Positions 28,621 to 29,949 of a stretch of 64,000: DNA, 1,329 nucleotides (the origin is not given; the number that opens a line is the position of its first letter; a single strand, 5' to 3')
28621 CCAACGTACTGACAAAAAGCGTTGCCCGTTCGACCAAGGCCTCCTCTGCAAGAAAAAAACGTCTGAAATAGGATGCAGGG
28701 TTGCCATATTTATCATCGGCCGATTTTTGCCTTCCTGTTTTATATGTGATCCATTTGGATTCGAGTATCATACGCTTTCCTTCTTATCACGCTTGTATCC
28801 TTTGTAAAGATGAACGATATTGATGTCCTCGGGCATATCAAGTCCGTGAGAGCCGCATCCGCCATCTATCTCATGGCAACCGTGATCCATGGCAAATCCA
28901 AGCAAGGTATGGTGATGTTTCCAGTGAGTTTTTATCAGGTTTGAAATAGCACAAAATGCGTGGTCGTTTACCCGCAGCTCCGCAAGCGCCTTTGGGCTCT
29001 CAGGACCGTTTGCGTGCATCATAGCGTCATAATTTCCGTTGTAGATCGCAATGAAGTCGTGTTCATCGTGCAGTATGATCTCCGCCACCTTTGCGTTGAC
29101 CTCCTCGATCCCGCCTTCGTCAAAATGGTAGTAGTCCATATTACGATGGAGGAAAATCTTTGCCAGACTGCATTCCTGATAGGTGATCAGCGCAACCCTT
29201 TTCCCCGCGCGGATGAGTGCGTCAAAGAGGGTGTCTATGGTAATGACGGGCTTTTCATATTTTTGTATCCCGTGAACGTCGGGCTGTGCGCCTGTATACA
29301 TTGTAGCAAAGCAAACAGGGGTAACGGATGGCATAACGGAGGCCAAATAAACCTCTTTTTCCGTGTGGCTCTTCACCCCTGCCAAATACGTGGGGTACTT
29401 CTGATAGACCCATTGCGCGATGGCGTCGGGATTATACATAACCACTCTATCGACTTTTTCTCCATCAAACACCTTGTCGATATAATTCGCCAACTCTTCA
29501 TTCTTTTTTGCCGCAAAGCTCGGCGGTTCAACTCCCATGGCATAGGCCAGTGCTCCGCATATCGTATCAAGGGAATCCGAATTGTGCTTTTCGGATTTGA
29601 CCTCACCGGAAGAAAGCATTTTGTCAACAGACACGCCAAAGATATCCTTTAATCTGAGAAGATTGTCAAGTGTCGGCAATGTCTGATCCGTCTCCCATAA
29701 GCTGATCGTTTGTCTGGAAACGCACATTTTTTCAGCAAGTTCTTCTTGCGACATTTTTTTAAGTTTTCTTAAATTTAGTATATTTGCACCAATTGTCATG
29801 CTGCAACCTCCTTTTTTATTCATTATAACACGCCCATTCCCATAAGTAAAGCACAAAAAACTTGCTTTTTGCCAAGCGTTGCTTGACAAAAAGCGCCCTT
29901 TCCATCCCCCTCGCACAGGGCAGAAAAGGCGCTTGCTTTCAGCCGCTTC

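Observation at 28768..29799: XRE helix-turn-helix fused to an apparently catalytically intact NPP/alkaline-phosphatase-type domain, heading a GH78/GH99-like operon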

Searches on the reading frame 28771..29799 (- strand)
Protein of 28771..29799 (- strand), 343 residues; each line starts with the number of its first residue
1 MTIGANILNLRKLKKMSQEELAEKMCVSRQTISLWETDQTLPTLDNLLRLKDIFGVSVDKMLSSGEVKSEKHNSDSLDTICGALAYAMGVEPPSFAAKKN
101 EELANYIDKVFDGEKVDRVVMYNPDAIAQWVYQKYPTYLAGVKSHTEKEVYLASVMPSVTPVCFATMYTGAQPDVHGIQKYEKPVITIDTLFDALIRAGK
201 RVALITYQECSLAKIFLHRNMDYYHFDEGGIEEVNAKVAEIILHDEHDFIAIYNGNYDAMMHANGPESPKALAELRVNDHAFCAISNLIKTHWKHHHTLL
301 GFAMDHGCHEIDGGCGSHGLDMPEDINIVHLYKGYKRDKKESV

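Call 4: search_protein_families(library=pfam, proteins=[window:28771-29799:-], max_evalue=1)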
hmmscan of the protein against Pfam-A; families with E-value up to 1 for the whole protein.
window:28771-29799:- (343 aa): 14 families
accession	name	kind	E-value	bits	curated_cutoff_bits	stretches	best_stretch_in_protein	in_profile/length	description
PF01381.28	HTH_3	-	2.5e-15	56.7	23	1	9-59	3-53/55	Helix-turn-helix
PF01663.27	Phosphodiest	-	3.2e-10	40.6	23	1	151-312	35-225/342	Type I phosphodiesterase / nucleotide pyrophosphatase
PF13560.12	HTH_31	-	2.5e-07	31.3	27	1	10-59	9-59/64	Helix-turn-helix domain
PF12844.13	HTH_19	-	4.6e-07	30.1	30.2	1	4-61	1-57/64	Helix-turn-helix domain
PF13443.12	HTH_26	-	3.6e-05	24.4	22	1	6-58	1-54/63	Cro/C1-type HTH DNA-binding domain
PF04545.22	Sigma70_r4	-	0.0014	18.6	24.1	1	6-33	11-38/50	Sigma-70, region 4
PF07022.19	Phage_CI_repr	-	0.0042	17.8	22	1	17-62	14-58/65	Bacteriophage CI repressor helix-turn-helix domain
PF08279.18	HTH_11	-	0.013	15.8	25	1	10-32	9-32/55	HTH domain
PF13744.12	HTH_37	-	0.017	15.4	27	0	166-203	39-76/80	Helix-turn-helix domain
PF01047.28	MarR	-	0.023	15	24.6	1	10-33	12-35/59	MarR family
PF13384.12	HTH_23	-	0.053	13.8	24.6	1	10-35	13-37/50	Homeodomain-like domain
PF04552.19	Sigma54_DBD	-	0.061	13.5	22.8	1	11-62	45-96/160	Sigma-54, DNA binding domain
PF13022.12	HTH_Tnp_1_2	-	0.13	12.8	27.9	1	5-40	16-51/122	Helix-turn-helix of insertion element transposase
PF08281.18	Sigma70_r4_2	-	0.17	12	25.7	1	7-32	18-43/54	Sigma-70, region 4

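Call 5: search_protein_families(library=ncbifam, proteins=[window:28771-29799:-], max_evalue=0.1)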
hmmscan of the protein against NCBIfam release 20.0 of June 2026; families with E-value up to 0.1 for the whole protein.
window:28771-29799:- (343 aa): 18 families
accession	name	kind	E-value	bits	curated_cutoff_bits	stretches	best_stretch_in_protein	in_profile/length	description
NF041951.1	phage_RstR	subfamily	1.7e-13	50.8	80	1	1-71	1-71/108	RstR family transcriptional repressor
NF052239.1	antitox_spr1629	equivalog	2.2e-11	43.5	335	1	1-69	1-68/377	spr1629 family repressor/antitoxin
NF007257.0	PRK09706.1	subfamily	3.8e-09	36.5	101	1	2-68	5-71/135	transcriptional repressor DicA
TIGR03070.1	couple_hipB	subfamily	9.9e-08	31.8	71.65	1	3-56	3-56/58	type II toxin-antitoxin system Y4mF family antitoxin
NF003162.0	PRK04140.1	equivalog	1e-07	31.3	263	1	5-73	129-197/317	transcriptional regulator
NF007408.0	PRK09943.1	equivalog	5.6e-05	22.8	211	1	2-69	7-74/185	HTH-type transcriptional regulator PuuR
TIGR00270.2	TIGR00270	equivalog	6.4e-05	22.8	110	1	7-76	80-149/159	multiprotein bridging factor aMBF1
TIGR03830.1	CxxCG_CxxCG_HTH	subfamily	0.00023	20.9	61.8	1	3-50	66-115/127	type II TA system antitoxin MqsA family protein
TIGR02937.1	sigma70-ECF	superfamily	0.00093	18.9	42.9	1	6-34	124-152/165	sigma-70 family RNA polymerase sigma factor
NF047948.1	male_kill_WMK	equivalog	0.0017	17.8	300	1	3-69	163-229/300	WO male-killing family protein Wmk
NF041575.1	antitoxPezA_Strep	equivalog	0.0021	18.1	290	1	3-57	2-56/158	type II toxin-antitoxin system antitoxin PezA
TIGR02607.1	antidote_HigA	equivalog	0.0062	16.3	47.7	1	15-59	20-64/81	HigA family addiction module antitoxin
NF038139.1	Reg_Aceta_RamB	equivalog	0.0065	15.1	700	1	3-58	3-58/465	acetate metabolism transcriptional regulator RamB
NF007271.0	PRK09726.1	equivalog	0.011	15.7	79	1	5-58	14-68/88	type II toxin-antitoxin system antitoxin HipB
NF041265.1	NadS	equivalog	0.015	15.5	60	1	7-43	35-71/94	NadS family protein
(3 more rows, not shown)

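Call 6: search_solved_structures(query=window:28771-29799:-, max_evalue=1, show_alignments=3)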
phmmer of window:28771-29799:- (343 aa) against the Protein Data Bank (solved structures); distinct sequences matched with E-value up to 1: 21.
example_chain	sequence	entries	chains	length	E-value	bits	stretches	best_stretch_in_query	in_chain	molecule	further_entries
8tac_A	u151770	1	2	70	7.7e-05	25.8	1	3-57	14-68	DBP48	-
7t8i_A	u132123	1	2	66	0.00015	24.8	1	1-62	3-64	Phage element (ICEBs1)transcriptional regulator (Xre family)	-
9k3w_A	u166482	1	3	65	0.00072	22.6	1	9-61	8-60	Transcriptional regulator, PbsX family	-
3op9_A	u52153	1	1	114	0.0033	20.4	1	5-70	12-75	Pli0006 protein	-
1adr_A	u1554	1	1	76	0.0066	19.4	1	3-63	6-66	P22 C2 REPRESSOR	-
2mez_A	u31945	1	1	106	0.0076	19.2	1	11-76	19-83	Multiprotein Bridging Factor (MBP-like)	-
3jxb_C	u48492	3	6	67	0.0081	19.1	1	3-63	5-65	Repressor protein C2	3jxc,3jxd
2r1j_L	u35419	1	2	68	0.0085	19.1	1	3-63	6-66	Repressor protein C2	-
3bs3_A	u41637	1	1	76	0.013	18.5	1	14-68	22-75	Putative DNA-binding protein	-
9nir_A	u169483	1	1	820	0.016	18.2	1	248-334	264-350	Ectonucleotide pyrophosphatase/phosphodiesterase family member 3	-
6c01_A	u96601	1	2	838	0.016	18.2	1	248-334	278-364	Ectonucleotide pyrophosphatase/phosphodiesterase family member 3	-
1utx_A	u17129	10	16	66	0.025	17.5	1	6-51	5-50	CYLR2 | cytolysin regulator 2 | PUTATIVE TRANSCRIPTION REGULATOR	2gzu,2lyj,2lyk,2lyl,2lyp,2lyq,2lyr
2xiu_A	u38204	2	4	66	0.028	17.4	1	6-51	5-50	CYLR2 | CYLR2 SYNONYM CYTOLYSIN REPRESSOR 2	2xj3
6c02_A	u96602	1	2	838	0.034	17.1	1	248-334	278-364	Ectonucleotide pyrophosphatase/phosphodiesterase family member 3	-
5tn0_A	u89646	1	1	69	0.099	15.6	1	3-63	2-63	HTH-type transcriptional regulator SinR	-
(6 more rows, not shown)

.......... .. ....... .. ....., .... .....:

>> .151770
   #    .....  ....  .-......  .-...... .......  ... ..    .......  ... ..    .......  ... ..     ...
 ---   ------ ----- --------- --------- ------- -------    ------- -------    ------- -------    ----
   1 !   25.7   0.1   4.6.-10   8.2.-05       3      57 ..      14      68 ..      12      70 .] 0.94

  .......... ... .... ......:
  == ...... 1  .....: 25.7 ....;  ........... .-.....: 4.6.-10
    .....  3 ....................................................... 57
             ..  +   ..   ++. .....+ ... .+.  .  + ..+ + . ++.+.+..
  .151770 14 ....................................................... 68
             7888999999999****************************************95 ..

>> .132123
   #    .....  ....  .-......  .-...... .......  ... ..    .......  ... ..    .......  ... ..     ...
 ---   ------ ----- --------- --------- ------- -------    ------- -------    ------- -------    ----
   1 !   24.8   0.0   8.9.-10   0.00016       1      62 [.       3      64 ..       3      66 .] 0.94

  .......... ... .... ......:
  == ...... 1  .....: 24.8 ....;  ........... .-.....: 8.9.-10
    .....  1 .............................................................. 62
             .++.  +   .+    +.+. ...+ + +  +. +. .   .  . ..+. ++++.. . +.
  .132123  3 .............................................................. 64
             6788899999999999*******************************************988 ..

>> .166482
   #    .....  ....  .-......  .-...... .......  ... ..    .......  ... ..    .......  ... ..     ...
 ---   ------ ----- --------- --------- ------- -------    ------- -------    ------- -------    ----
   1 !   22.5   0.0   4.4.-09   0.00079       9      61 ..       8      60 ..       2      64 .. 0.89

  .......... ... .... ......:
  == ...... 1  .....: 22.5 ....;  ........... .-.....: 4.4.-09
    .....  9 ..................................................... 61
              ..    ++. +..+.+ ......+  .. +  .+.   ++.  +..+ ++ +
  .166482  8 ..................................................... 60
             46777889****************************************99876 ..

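Call 7: find_homologous_proteins(query=window:28771-29799:-)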
Query window:28771-29799:- (343 aa): 3837 proteins with E <= 0.001 among 5594 candidates; the best 120 are listed.
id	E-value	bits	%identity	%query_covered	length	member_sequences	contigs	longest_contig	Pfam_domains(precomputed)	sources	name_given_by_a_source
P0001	8.1e-227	770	98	100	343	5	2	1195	PF12844.14,PF01381.29,PF13560.13,PF13443.13,PF01663.28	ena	-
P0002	6.5e-193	659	80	99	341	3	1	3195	PF01381.29,PF13560.13,PF01663.28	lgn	-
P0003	8.1e-189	645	81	99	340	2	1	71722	PF12844.14,PF01381.29,PF13443.13,PF01663.28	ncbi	-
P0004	7.5e-186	636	78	99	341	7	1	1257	PF12844.14,PF01381.29,PF01663.28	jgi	jgi:transcriptional regulator with XRE-family HTH domain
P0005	9.5e-184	629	78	99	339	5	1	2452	PF12844.14,PF01381.29,PF13560.13,PF13443.13,PF01663.28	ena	-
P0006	1.5e-183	628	78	98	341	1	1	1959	PF12844.14,PF01381.29,PF13560.13,PF01663.28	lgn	-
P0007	1.2e-182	625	78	99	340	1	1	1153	PF12844.14,PF01381.29,PF13560.13,PF01663.28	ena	-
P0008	2.7e-182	624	77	99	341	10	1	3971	PF12844.14,PF01381.29,PF07022.20,PF01663.28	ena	-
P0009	6.0e-182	623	76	100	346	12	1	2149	PF12844.14,PF01381.29,PF01663.28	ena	-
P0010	1.8e-181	621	76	98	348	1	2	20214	PF12844.14,PF01381.29,PF01663.28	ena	-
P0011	8.1e-181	619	76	99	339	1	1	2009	PF12844.14,PF01381.29,PF01663.28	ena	-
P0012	8.3e-181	619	76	99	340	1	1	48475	PF12844.14,PF01381.29,PF13443.13,PF01663.28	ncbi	-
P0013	3.7e-180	617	76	99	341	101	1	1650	PF12844.14,PF01381.29,PF13560.13,PF13443.13,PF01663.28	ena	-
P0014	4.7e-180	617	76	99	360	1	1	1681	PF12844.14,PF01381.29,PF07022.20,PF13560.13,PF01663.28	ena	-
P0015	1.3e-179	615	77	98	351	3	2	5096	PF12844.14,PF01381.29,PF01663.28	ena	-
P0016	1.6e-179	615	77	99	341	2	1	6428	PF01381.29,PF01663.28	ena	-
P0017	1.8e-179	615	76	98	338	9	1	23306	PF12844.14,PF01381.29,PF07022.20,PF13560.13,PF01663.28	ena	-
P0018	8.7e-179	613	76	99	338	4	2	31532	PF12844.14,PF01381.29,PF13560.13,PF13443.13,PF01663.28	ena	-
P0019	6.1e-178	610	76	99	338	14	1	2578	PF12844.14,PF01381.29,PF13560.13,PF13443.13,PF01663.28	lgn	-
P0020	1.3e-177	609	73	99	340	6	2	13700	PF12844.14,PF01381.29,PF13560.13,PF13443.13,PF01663.28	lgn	-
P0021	3.0e-177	607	74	99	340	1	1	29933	PF12844.14,PF01381.29,PF13560.13,PF01663.28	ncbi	-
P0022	3.8e-177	607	74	99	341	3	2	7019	PF12844.14,PF01381.29,PF13560.13,PF13443.13,PF01663.28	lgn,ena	-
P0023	1.3e-176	605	76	99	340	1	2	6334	PF12844.14,PF01381.29,PF07022.20,PF13443.13,PF01663.28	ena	-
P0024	1.8e-176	605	74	100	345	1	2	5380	PF12844.14,PF01381.29,PF13560.13,PF01663.28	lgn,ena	-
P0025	2.3e-176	605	75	98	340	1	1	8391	PF12844.14,PF01381.29,PF07022.20,PF13443.13,PF01663.28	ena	-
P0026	3.2e-176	604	76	99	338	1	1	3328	PF12844.14,PF01381.29,PF07022.20,PF01663.28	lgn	-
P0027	6.0e-176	603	75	99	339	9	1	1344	PF12844.14,PF01381.29,PF07022.20,PF13560.13,PF01663.28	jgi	jgi:transcriptional regulator with XRE-family HTH domain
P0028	9.7e-176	602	74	99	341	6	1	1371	PF12844.14,PF01381.29,PF01663.28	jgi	-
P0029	1.3e-175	602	78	94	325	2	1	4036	PF01381.29,PF01663.28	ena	-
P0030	1.8e-175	602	75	99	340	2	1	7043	PF12844.14,PF01381.29,PF13560.13,PF01663.28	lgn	-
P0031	2.1e-175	601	73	99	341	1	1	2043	PF12844.14,PF01381.29,PF13560.13,PF13443.13,PF01663.28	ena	-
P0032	3.0e-175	601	75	99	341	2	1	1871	PF12844.14,PF01381.29,PF13560.13,PF13443.13,PF01663.28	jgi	jgi:transcriptional regulator with XRE-family HTH domain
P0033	4.8e-175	600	75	99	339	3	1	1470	PF12844.14,PF01381.29,PF07022.20,PF01663.28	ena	-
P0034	8.3e-175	599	74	99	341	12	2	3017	PF12844.14,PF01381.29,PF07022.20,PF01663.28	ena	-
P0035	9.0e-175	599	80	92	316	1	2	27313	PF01663.28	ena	-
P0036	1.2e-174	599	73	99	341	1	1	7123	PF01381.29,PF07022.20,PF01663.28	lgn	-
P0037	1.8e-174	598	75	99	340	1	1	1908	PF12844.14,PF01381.29,PF01663.28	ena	-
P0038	5.0e-174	597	74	99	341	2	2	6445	PF12844.14,PF01381.29,PF07022.20,PF13560.13,PF13443.13,PF01663.28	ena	-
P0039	6.5e-174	596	74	99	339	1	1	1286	PF12844.14,PF01381.29,PF07022.20,PF13560.13,PF01663.28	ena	-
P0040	7.2e-174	596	74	99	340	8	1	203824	PF12844.14,PF01381.29,PF07022.20,PF01663.28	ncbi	-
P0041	7.3e-174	596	74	99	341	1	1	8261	PF12844.14,PF01381.29,PF01663.28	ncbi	-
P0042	1.4e-173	595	73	99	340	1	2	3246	PF12844.14,PF01381.29,PF07022.20,PF01663.28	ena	-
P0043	3.5e-173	594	74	98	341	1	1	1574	PF12844.14,PF01381.29,PF13443.13,PF01663.28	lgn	-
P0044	4.9e-173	594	74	99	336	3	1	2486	PF12844.14,PF01381.29,PF07022.20,PF13560.13,PF01663.28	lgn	-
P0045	6.1e-173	593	72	99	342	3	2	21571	PF12844.14,PF01381.29,PF07022.20,PF13560.13,PF13443.13,PF01663.28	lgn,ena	-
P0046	8.8e-173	593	73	99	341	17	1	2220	PF12844.14,PF01381.29,PF01663.28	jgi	-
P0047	9.1e-173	593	75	99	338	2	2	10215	PF12844.14,PF01381.29,PF07022.20,PF13560.13,PF01663.28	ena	-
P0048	3.1e-172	591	74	99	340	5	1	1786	PF12844.14,PF01381.29,PF07022.20,PF01663.28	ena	-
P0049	3.2e-172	591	74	99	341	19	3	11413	PF08279.19,PF12844.14,PF01381.29,PF07022.20,PF13560.13,PF01663.28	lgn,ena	-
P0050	6.3e-172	590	74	99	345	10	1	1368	PF12844.14,PF01381.29,PF13443.13,PF01663.28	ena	-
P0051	1.9e-171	588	72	99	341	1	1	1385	PF12844.14,PF01381.29,PF13560.13,PF01663.28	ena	-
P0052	2.1e-171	588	74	99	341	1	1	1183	PF12844.14,PF01381.29,PF13560.13,PF13443.13,PF01663.28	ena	-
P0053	2.3e-171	588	72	98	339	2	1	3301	PF12844.14,PF01381.29,PF13560.13,PF13443.13,PF01663.28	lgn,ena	-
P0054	4.8e-171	587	71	99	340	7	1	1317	PF12844.14,PF01381.29,PF01663.28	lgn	-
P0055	6.7e-171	587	73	99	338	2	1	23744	PF12844.14,PF01381.29,PF13560.13,PF13443.13,PF01663.28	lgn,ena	-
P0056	7.9e-171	586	73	98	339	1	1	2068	PF12844.14,PF01381.29,PF07022.20,PF13560.13,PF13443.13,PF01663.28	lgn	-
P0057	9.3e-171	586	71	99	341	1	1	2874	PF12844.14,PF01381.29,PF13560.13,PF01663.28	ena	-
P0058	1.3e-170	586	75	99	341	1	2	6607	PF12844.14,PF01381.29,PF13560.13,PF01663.28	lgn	-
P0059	1.4e-170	585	73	98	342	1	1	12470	PF12844.14,PF01381.29,PF01663.28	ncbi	-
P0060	5.2e-170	584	73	99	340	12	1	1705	PF12844.14,PF01381.29,PF13560.13,PF01663.28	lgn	-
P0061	6.3e-170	583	72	99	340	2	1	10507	PF12844.14,PF01381.29,PF07022.20,PF13560.13,PF01663.28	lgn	-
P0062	1.0e-169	583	70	98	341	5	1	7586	PF01381.29,PF13560.13,PF01663.28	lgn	-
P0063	1.8e-169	582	73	99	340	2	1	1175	PF01381.29,PF07022.20,PF13443.13,PF01663.28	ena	-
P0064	1.9e-169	582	73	99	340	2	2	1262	PF12844.14,PF01381.29,PF13560.13,PF01663.28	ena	-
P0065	1.9e-169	582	72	99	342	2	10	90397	PF12844.14,PF01381.29,PF13560.13,PF13443.13,PF01663.28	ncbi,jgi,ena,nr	ncbi:MAG: helix-turn-helix domain-containing protein [Ruminococcaceae bacterium]|nr:helix-turn-helix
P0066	4.9e-169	580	74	98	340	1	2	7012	PF12844.14,PF01381.29,PF01663.28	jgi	-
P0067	6.3e-169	580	71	99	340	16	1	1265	PF12844.14,PF01381.29,PF13443.13,PF01663.28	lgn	-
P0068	6.6e-169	580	70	99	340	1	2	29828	PF12844.14,PF01381.29,PF13560.13,PF13443.13,PF01663.28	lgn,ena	-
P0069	8.1e-169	580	74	98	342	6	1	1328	PF12844.14,PF01381.29,PF01663.28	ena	-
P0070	1.1e-168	579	73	100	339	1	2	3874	PF01381.29,PF01663.28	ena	-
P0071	1.3e-168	579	72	99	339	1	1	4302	PF01381.29,PF01663.28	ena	-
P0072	1.9e-168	579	73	98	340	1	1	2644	PF12844.14,PF01381.29,PF13443.13,PF01663.28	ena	-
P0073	2.4e-168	578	71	99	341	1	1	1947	PF12844.14,PF01381.29,PF07022.20,PF13560.13,PF01663.28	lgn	-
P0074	4.0e-168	577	72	98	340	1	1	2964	PF01381.29,PF13443.13,PF01663.28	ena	-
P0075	5.3e-168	577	72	99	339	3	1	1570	PF01381.29,PF01663.28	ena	-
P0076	7.6e-168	577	71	99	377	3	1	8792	PF12844.14,PF01381.29,PF13560.13,PF13443.13,PF01663.28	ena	-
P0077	1.1e-167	576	72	98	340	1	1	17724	PF12844.14,PF01381.29,PF01663.28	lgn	-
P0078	1.7e-167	575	72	99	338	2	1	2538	PF12844.14,PF01381.29,PF07022.20,PF01663.28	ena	-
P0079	2.1e-167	575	71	98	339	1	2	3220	PF12844.14,PF01381.29,PF01663.28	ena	-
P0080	3.1e-167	575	71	98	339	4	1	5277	PF12844.14,PF01381.29,PF13560.13,PF01663.28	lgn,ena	-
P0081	3.6e-167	574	72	98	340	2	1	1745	PF12844.14,PF01381.29,PF07022.20,PF13560.13,PF01663.28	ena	-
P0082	3.9e-167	574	73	99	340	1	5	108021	PF12844.14,PF01381.29,PF07022.20,PF13560.13,PF01663.28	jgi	-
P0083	7.6e-167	573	72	98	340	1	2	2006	PF12844.14,PF01381.29,PF13443.13,PF01663.28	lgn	-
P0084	1.0e-166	573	71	99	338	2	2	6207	PF12844.14,PF01381.29,PF07022.20,PF01663.28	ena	-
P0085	2.3e-166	572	71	99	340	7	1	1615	PF12844.14,PF01381.29,PF13560.13,PF01663.28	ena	-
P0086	2.4e-166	572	71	98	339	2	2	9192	PF12844.14,PF01381.29,PF01663.28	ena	-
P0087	4.1e-166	571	70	99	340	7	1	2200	PF12844.14,PF01381.29,PF13560.13,PF13443.13,PF01663.28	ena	-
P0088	5.2e-166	571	71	100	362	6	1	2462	PF12844.14,PF01381.29,PF01663.28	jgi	jgi:transcriptional regulator with XRE-family HTH domain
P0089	7.7e-166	570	72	98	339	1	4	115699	PF01381.29,PF01663.28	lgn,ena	-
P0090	8.2e-166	570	70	99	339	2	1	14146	PF12844.14,PF01381.29,PF07022.20,PF01663.28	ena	-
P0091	8.5e-166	570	70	98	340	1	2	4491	PF12844.14,PF01381.29,PF01663.28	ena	-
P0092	1.3e-165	569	71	98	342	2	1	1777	PF12844.14,PF01381.29,PF13560.13,PF01663.28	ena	-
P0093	1.6e-165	569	70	99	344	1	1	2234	PF12844.14,PF01381.29,PF13560.13,PF01663.28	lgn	-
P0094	3.1e-165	568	72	98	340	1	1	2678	PF12844.14,PF01381.29,PF07022.20,PF13560.13,PF13443.13,PF01663.28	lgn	-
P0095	4.9e-165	567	71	99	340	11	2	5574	PF12844.14,PF01381.29,PF13560.13,PF13443.13,PF01663.28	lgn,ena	-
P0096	5.1e-165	567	70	99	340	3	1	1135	PF12844.14,PF01381.29,PF07022.20,PF13560.13,PF13443.13,PF01663.28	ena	-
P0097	8.4e-165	567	71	99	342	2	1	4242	PF12844.14,PF01381.29,PF13560.13,PF01663.28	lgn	-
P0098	9.3e-165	566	72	99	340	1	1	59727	PF12844.14,PF01381.29,PF01663.28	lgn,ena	-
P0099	2.3e-164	565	70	99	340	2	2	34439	PF01381.29,PF13560.13,PF13443.13,PF01663.28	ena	-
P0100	2.6e-164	565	71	99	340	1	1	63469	PF12844.14,PF01381.29,PF01663.28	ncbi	-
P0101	3.2e-164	565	71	98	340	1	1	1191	PF12844.14,PF01381.29,PF07022.20,PF01663.28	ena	-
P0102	6.6e-164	564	72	99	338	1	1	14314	PF12844.14,PF01381.29,PF07022.20,PF01663.28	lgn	-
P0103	7.1e-164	563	71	99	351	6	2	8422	PF12844.14,PF01381.29,PF07022.20,PF13560.13,PF01663.28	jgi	jgi:transcriptional regulator with XRE-family HTH domain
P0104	1.0e-163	563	70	99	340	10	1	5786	PF01381.29,PF01663.28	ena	-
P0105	1.9e-163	562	72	99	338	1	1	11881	PF12844.14,PF01381.29,PF07022.20,PF13560.13,PF13443.13,PF01663.28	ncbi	-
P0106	1.9e-163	562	71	98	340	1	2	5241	PF12844.14,PF01381.29,PF07022.20,PF13560.13,PF13443.13,PF01663.28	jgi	-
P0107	2.5e-163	562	71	98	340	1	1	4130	PF12844.14,PF01381.29,PF13560.13,PF13443.13,PF01663.28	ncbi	-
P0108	3.8e-163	561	70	99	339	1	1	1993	PF12844.14,PF01381.29,PF07022.20,PF13560.13,PF13443.13,PF01663.28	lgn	-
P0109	4.4e-163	561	69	99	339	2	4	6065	PF12844.14,PF01381.29,PF07022.20,PF13560.13,PF13443.13,PF01663.28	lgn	-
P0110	5.5e-163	561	69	98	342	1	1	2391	PF12844.14,PF01381.29,PF07022.20,PF01663.28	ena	-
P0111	7.3e-163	560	68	99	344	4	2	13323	PF12844.14,PF01381.29,PF07022.20,PF01663.28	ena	-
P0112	7.4e-163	560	70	99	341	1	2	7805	PF12844.14,PF01381.29,PF13560.13,PF13443.13,PF01663.28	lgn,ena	-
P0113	2.1e-162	559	69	99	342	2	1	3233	PF12844.14,PF01381.29,PF01663.28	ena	-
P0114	4.5e-162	558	69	98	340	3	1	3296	PF12844.14,PF01381.29,PF13443.13,PF01663.28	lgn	-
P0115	4.9e-162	557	70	99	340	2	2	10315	PF12844.14,PF01381.29,PF01663.28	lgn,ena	-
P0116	6.3e-162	557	71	98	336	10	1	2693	PF12844.14,PF01381.29,PF07022.20,PF01663.28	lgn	-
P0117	8.4e-162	557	69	99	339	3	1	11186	PF12844.14,PF01381.29,PF07022.20,PF13560.13,PF01663.28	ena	-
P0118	1.1e-161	556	70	98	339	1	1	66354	PF12844.14,PF01381.29,PF13443.13,PF01663.28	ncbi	-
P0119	1.3e-161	556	70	99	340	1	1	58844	PF12844.14,PF01381.29,PF01663.28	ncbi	-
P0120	4.6e-161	554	70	99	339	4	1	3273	PF12844.14,PF01381.29,PF13560.13,PF01663.28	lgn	-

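Call 38: find_encoding_contigs(protein=P0040, flank=6000, max_places=2)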
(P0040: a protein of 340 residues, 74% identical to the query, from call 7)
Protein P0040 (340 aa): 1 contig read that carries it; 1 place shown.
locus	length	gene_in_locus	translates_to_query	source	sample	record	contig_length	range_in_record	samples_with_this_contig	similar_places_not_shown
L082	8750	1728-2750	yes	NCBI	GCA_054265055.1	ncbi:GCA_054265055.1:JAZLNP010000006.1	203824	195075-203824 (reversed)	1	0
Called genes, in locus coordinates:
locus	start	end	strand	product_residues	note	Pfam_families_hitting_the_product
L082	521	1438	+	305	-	PF04960:Glutaminase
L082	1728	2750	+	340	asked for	PF01381:HTH_3, PF07022:Phage_CI_repr (faint), PF12844:HTH_19, PF01663:Phosphodiest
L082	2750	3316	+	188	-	PF00300:His_Phos_1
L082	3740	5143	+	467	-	PF03606:DcuC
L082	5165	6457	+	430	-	PF07690:MFS_1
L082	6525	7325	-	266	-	PF02311:AraC_binding, PF07883:Cupin_2, PF00165:HTH_AraC (weak), PF12833:HTH_18, PF00165:HTH_AraC (weak)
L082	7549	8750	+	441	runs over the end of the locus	PF04734:Ceramidase_alk (weak)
